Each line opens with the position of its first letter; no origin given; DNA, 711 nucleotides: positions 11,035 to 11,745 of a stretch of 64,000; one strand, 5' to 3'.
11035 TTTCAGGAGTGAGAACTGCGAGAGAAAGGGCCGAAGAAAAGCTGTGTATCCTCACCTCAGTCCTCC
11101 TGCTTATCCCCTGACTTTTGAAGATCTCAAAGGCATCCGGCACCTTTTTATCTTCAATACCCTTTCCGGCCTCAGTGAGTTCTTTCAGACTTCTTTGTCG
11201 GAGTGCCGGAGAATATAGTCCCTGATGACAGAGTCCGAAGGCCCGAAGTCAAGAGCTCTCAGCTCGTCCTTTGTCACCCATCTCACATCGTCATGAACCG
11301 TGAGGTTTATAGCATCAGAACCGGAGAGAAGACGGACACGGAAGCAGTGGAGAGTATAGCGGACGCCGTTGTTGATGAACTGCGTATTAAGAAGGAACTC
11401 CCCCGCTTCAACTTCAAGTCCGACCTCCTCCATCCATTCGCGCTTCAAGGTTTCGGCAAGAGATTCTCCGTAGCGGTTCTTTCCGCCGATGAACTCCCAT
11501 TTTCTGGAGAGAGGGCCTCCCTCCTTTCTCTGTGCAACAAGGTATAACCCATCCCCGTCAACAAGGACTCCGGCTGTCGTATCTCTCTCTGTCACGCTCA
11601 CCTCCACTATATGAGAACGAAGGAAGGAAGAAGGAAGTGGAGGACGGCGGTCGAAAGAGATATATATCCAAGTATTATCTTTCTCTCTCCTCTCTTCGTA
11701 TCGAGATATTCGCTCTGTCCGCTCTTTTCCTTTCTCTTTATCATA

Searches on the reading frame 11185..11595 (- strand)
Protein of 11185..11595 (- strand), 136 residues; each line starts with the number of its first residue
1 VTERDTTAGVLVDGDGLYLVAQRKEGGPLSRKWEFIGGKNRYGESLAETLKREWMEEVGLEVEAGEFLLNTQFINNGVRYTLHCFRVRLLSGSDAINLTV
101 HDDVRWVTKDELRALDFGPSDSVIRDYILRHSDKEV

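Call 86: find_encoding_contigs(protein=window:11185-11595:-, flank=4000, max_places=8)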
Protein window:11185-11595:- (136 aa): 4 contigs read that carry it; 4 places shown.
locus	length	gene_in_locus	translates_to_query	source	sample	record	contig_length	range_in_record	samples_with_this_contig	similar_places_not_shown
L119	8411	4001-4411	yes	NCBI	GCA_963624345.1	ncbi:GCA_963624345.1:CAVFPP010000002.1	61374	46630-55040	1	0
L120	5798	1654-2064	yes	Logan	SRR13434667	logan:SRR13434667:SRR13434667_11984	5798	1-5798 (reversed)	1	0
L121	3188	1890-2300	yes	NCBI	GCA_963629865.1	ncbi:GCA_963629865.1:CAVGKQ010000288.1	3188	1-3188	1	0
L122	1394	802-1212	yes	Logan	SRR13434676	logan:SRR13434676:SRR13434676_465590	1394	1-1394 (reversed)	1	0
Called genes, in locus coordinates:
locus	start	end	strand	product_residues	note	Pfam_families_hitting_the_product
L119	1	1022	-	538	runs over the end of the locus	PF00528:BPD_transp_1 (weak)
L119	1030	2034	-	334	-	PF01547:SBP_bac_1, PF13416:SBP_bac_8, PF13531:SBP_bac_11, PF13343:SBP_bac_6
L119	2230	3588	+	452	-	PF03853:YjeF_N, PF01256:Carb_kinase, PF02110:HK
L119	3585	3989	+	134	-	PF27362:TP_0070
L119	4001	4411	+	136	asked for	PF00293:NUDIX, PF14815:NUDIX_4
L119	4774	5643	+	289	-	PF01381:HTH_3, PF12844:HTH_19 (faint), PF13560:HTH_31 (weak), PF13151:DUF3990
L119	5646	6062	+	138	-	-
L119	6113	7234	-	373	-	PF10340:Say1_Mug180 (weak), PF20434:BD-FAE, PF07859:Abhydrolase_3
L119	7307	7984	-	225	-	PF00027:cNMP_binding (weak), PF13545:HTH_Crp_2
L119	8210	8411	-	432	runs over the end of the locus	PF00483:NTP_transferase, PF24894:Hexapep_GlmU (faint), PF25247:LbH_GLGC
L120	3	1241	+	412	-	?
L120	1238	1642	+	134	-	PF27362:TP_0070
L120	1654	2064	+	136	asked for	PF00293:NUDIX, PF14815:NUDIX_4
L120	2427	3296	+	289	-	PF01381:HTH_3, PF12844:HTH_19 (faint), PF13560:HTH_31 (weak), PF13151:DUF3990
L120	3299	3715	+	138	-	-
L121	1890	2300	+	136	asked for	PF00293:NUDIX, PF14815:NUDIX_4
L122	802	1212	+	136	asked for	PF00293:NUDIX, PF14815:NUDIX_4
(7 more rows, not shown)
